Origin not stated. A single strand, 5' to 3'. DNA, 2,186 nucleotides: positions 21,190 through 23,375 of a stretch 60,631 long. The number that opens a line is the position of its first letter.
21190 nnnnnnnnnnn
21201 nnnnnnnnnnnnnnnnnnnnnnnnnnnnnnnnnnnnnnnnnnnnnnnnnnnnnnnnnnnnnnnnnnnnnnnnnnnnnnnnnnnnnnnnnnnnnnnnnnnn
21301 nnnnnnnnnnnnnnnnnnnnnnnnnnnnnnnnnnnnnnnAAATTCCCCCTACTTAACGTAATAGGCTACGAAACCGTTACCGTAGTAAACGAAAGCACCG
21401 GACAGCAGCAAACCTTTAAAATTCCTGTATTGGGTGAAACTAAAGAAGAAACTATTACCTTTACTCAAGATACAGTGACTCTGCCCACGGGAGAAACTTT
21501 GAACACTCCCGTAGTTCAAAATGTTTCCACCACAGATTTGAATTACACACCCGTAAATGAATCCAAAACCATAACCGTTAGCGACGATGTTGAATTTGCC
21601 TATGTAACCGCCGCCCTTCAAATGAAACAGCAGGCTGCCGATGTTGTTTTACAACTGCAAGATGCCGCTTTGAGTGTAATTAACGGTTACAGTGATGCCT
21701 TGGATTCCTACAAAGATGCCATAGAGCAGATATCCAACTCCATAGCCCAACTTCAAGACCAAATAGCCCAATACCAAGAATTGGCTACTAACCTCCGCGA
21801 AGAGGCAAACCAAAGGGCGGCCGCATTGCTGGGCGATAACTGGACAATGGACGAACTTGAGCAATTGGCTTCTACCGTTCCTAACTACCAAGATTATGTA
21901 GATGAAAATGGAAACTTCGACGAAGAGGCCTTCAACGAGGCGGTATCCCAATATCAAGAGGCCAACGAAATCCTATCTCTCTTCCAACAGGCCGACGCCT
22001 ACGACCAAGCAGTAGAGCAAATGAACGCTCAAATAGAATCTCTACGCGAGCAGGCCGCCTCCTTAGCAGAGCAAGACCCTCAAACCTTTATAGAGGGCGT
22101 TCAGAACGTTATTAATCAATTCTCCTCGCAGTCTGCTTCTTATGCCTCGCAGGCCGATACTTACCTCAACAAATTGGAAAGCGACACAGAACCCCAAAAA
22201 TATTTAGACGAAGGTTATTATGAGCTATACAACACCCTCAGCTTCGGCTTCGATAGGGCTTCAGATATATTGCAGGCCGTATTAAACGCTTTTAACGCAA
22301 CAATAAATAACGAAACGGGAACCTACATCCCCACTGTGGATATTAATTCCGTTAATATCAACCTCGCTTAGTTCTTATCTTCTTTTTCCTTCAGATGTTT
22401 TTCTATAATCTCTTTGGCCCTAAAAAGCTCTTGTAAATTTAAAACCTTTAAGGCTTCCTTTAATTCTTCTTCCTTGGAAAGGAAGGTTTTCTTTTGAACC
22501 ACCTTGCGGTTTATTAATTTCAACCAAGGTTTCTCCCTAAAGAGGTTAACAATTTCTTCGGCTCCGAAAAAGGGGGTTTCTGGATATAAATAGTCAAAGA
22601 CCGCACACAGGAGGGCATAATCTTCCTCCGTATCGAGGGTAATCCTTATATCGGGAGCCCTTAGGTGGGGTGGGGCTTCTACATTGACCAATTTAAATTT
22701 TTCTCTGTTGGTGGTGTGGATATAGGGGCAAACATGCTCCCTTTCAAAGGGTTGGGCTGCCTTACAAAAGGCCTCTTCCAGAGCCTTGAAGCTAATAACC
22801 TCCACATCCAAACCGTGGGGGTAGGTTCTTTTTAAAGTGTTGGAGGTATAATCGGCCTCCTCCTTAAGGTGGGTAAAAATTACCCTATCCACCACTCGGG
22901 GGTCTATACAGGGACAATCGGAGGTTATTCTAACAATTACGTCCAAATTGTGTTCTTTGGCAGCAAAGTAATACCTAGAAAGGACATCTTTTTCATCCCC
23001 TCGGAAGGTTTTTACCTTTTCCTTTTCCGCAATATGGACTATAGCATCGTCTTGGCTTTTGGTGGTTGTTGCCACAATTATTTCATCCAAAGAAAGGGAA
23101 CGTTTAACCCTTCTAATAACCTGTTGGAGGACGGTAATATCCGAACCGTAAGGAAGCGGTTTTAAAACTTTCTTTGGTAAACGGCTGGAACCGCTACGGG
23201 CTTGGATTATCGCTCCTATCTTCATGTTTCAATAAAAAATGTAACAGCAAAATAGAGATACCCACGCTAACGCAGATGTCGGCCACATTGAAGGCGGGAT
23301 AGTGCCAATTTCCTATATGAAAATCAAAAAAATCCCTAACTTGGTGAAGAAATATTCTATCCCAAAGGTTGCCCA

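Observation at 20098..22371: Orphan 757-aa Cys/His-free, Gln/Ala/Asp/Thr-rich protein made of two tandem 331-aa repeats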

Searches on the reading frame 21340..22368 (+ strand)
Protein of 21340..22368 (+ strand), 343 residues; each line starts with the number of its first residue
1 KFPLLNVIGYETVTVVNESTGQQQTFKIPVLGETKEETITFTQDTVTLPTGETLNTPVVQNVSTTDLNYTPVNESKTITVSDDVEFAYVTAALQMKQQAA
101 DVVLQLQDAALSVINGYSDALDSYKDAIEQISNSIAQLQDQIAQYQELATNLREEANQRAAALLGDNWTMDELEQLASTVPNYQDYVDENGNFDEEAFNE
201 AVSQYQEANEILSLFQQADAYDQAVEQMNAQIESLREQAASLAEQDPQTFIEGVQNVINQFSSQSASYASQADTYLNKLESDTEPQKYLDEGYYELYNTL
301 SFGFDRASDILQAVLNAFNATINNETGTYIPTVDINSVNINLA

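Call 37: find_homologous_proteins(query=A2, max_evalue=0.001)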
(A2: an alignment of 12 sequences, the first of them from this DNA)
Query A2 (12 sequences): 8000 candidates shared short words with the query, none scored E <= 0.001.
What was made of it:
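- Tried and rejected: The word-indexed search with the family alignment A2 returned nothing at all, probably because coiled-coil words flooded the candidate list (call 37).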

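Call 50: search_solved_structures(query=A2, max_evalue=10, show_alignments=3)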
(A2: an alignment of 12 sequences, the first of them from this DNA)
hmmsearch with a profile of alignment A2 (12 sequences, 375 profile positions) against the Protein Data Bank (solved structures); distinct sequences matched with E-value up to 10: 119 (the best 60 are shown).
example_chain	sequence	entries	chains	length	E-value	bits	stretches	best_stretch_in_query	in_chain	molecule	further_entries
9taq_A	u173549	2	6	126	0.017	17.4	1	261-354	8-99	De novo photoenzyme variant ABLE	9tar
4tql_A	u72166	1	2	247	0.018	17.3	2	123-279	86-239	Three helix bundle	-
3qe6_A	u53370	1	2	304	0.028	16.6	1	91-182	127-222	Protein kinase C and casein kinase II substrate protein 3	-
5xl1_C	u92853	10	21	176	0.03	16.5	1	124-187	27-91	Hemagglutinin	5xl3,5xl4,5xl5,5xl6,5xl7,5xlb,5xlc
6bkn_B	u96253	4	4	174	0.031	16.5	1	125-187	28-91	Hemagglutinin | Hemagglutinin HA2 chain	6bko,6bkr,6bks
8tj8_B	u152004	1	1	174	0.033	16.4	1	125-187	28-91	Hemagglutinin HA2 chain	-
3m3w_A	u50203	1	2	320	0.038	16.2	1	91-182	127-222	Protein kinase C and casein kinase II substrate protein 3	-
3eyj_B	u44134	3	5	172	0.039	16.2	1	124-187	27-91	Hemagglutinin HA2 chain | Hemagglutinin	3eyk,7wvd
8tj7_B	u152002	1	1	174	0.042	16.1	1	125-187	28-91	Hemagglutinin HA2 chain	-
8gv6_B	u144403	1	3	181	0.044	16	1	124-187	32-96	Hemagglutinin H14-HA2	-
6bkp_B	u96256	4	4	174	0.044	16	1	124-189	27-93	Hemagglutinin | Hemagglutinin HA2 chain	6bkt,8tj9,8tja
4o5i_B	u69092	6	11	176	0.045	16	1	124-189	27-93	Hemagglutinin HA2 chain | Hemagglutinin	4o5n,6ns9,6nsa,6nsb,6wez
7u8l_B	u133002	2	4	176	0.045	16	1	124-189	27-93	Hemagglutinin HA2 subunit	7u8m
6v48_B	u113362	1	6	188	0.046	16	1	124-187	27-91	Hemagglutinin HA2 chain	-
7u8j_B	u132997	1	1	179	0.047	15.9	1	124-189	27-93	Hemagglutinin HA2 subunit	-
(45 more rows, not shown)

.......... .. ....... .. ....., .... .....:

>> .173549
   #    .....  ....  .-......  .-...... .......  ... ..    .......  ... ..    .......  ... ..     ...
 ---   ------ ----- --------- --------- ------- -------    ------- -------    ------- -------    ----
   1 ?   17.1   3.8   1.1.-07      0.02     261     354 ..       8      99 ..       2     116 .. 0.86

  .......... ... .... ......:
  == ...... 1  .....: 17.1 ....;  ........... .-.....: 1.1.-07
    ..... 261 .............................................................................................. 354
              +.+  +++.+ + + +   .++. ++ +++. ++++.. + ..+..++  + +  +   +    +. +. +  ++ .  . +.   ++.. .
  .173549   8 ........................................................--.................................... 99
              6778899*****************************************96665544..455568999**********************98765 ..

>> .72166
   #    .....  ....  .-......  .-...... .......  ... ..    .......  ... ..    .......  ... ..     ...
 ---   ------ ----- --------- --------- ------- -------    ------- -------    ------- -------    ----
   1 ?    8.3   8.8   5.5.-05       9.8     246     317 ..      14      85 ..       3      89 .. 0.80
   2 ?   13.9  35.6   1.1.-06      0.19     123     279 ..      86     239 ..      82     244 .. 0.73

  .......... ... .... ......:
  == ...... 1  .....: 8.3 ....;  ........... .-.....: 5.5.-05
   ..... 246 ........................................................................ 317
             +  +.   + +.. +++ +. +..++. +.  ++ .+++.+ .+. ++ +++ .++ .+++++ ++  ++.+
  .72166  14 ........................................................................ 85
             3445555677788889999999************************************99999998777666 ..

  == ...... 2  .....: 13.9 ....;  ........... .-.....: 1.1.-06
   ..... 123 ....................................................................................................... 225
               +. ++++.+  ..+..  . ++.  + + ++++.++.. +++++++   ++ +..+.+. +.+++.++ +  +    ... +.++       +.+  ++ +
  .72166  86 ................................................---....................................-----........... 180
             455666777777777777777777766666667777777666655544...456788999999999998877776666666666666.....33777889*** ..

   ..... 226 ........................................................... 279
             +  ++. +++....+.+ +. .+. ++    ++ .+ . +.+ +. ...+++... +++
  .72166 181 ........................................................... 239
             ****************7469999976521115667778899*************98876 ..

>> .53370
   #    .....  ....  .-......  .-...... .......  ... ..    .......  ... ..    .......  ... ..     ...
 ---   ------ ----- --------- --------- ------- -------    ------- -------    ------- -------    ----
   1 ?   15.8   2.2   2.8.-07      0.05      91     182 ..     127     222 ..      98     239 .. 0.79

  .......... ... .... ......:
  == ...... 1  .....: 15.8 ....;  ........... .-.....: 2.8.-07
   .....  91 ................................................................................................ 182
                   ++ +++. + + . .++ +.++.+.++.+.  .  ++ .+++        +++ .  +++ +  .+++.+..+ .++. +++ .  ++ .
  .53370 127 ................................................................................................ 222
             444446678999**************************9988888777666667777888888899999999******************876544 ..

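Call 65: search_protein_families(library=pfam, alignment_id=A2, max_evalue=1)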
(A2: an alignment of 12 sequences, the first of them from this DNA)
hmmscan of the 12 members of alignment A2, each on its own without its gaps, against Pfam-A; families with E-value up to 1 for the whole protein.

A. member 1, seq(343 aa): 46 families (the best 25 are shown)
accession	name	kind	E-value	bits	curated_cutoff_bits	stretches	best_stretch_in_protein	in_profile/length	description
PF24555.1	CC4_CEP85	-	6.8e-05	23.7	27.3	1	120-173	17-70/85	Centrosomal protein of 85 kDa-like, CC4 coiled-coil domain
PF17383.7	kleA_kleC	-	0.0035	18.1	25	1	119-177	10-71/76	Uncharacterized KorC regulated protein A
PF18504.6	Csm1_N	-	0.0043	17.8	26.3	1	213-246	31-64/70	Csm1 N-terminal domain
PF08946.15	Osmo_CC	-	0.0056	17.4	24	1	203-248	1-44/46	Osmosensory transporter coiled coil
PF19103.5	DUF5790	-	0.009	17.1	26.8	1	80-185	19-123/126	Family of unknown function (DUF5790)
PF25472.1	DUF7902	-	0.015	15.9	26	1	198-248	6-56/85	Domain of unknown function (DUF7902)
PF05478.16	Prominin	-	0.015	13.9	34.3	1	110-275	237-412/799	Prominin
PF23203.1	KIF21A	-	0.037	14.2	28.5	1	109-172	66-125/161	KIF21A-like domain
PF20636.2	SMN_G2-BD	-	0.038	13.9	22.2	0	219-232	15-28/29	Survival Motor Neuron, Gemin2-binding domain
PF02996.22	Prefoldin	-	0.039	14.3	23.2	1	118-160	76-118/120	Prefoldin subunit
PF01544.23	CorA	-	0.042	13.6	27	1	214-326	116-230/292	CorA-like Mg2+ transporter protein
PF06156.18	YabA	-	0.044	14.8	30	1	213-276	5-53/103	Initiation control protein YabA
PF01442.23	Apolipoprotein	-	0.049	13.8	90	1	125-286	3-166/190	Apolipoprotein A1/A4/E domain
PF13166.12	AAA_13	-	0.054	12.6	36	2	120-243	356-478/713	AAA domain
PF10392.15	COG5_N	-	0.073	13.7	31.2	0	115-157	68-110/132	Conserved oligomeric Golgi complex subunit 5, N-terminal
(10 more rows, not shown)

B. families by the number of members that match (of 12 scanned): 119 families (the first 25 are shown)
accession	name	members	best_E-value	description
PF00957.27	Synaptobrevin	5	0.0013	Synaptobrevin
PF06103.16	DUF948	4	0.00048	Bacterial protein of unknown function (DUF948)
PF11727.13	ISG65-75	4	0.00096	Invariant surface glycoprotein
PF17383.7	kleA_kleC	4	0.0019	Uncharacterized KorC regulated protein A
PF06156.18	YabA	4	0.0077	Initiation control protein YabA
PF18504.6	Csm1_N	3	0.0043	Csm1 N-terminal domain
PF05478.16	Prominin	3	0.0075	Prominin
PF05377.16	FlaC_arch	3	0.053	Flagella accessory protein C (FlaC)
PF01166.23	TSC22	3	0.11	TSC-22/dip/bun family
PF08286.16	Spc24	3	0.23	Spc24 subunit of Ndc80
PF24555.1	CC4_CEP85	2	6.8e-05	Centrosomal protein of 85 kDa-like, CC4 coiled-coil domain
PF03357.26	Snf7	2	0.0023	Snf7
PF13623.11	SurA_N_2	2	0.003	SurA-like N-terminal domain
PF08946.15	Osmo_CC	2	0.0056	Osmosensory transporter coiled coil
PF25472.1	DUF7902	2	0.015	Domain of unknown function (DUF7902)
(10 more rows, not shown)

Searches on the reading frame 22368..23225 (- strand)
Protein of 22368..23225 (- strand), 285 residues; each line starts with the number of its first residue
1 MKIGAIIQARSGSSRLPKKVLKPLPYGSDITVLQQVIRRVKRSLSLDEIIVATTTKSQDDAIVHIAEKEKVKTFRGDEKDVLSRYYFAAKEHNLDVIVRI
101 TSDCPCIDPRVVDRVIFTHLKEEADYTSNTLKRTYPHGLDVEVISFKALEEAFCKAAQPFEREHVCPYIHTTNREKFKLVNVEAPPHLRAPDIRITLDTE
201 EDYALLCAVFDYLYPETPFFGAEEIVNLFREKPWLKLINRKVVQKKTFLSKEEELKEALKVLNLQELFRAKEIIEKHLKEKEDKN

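Call 4: search_protein_families(library=pfam, proteins=[window:22368-23225:-], max_evalue=1)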
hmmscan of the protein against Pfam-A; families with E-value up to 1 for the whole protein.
window:22368-23225:- (285 aa): 3 families
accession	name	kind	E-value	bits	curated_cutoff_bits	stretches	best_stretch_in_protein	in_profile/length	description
PF02348.25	CTP_transf_3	-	2.6e-29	103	22.6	1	5-204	2-200/217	Cytidylyltransferase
PF12804.13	NTP_transf_3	-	0.0057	17.3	27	1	13-127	9-119/160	MobA-like NTP transferase domain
PF25800.1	FimV_N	-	0.024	15.1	27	1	51-110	23-83/108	FimV N-terminal domain Ig-like domain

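Call 7: search_protein_families(library=ncbifam, proteins=[window:22368-23225:-], max_evalue=1)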
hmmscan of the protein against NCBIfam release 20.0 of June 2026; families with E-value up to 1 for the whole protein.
window:22368-23225:- (285 aa): 11 families
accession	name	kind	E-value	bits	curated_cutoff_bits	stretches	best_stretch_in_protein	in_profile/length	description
NF009905.0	PRK13368.1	subfamily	1.1e-13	51.1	255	1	1-130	1-124/243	3-deoxy-manno-octulosonate cytidylyltransferase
NF003952.0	PRK05450.1-5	subfamily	3.4e-13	49.3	193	1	1-131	1-127/250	3-deoxy-manno-octulosonate cytidylyltransferase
NF003950.0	PRK05450.1-3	subfamily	2.4e-09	36.9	234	1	1-127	1-124/248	3-deoxy-manno-octulosonate cytidylyltransferase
NF003948.0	PRK05450.1-1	equivalog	2.4e-08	33.5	281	1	5-125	8-126/248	3-deoxy-manno-octulosonate cytidylyltransferase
TIGR04321.1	spiroSPASM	subfamily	1.1e-07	30.9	250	1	29-233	21-223/510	spiro-SPASM protein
TIGR00466.1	kdsB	equivalog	2.2e-05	24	155.2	1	4-127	4-124/241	3-deoxy-manno-octulosonate cytidylyltransferase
TIGR03310.1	matur_MocA_YgfJ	equivalog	5.6e-05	23.2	186.45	1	5-124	2-120/188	molybdenum cofactor cytidylyltransferase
NF053639.1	Mfer334_fam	equivalog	0.0011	18.9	260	1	29-123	34-130/209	pseudomurein biosynthesis protein PmurB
TIGR03584.1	PseF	equivalog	0.0012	18.5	205.7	1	5-68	2-58/222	pseudaminic acid cytidylyltransferase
NF001457.0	PRK00317.1-3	equivalog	0.0024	17.4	164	1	32-124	29-117/200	molybdenum cofactor guanylyltransferase MobA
NF045495.1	AdoCbiPCobY_Meth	equivalog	0.055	12.9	250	1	5-119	3-119/195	adenosylcobinamide-phosphate guanylyltransferase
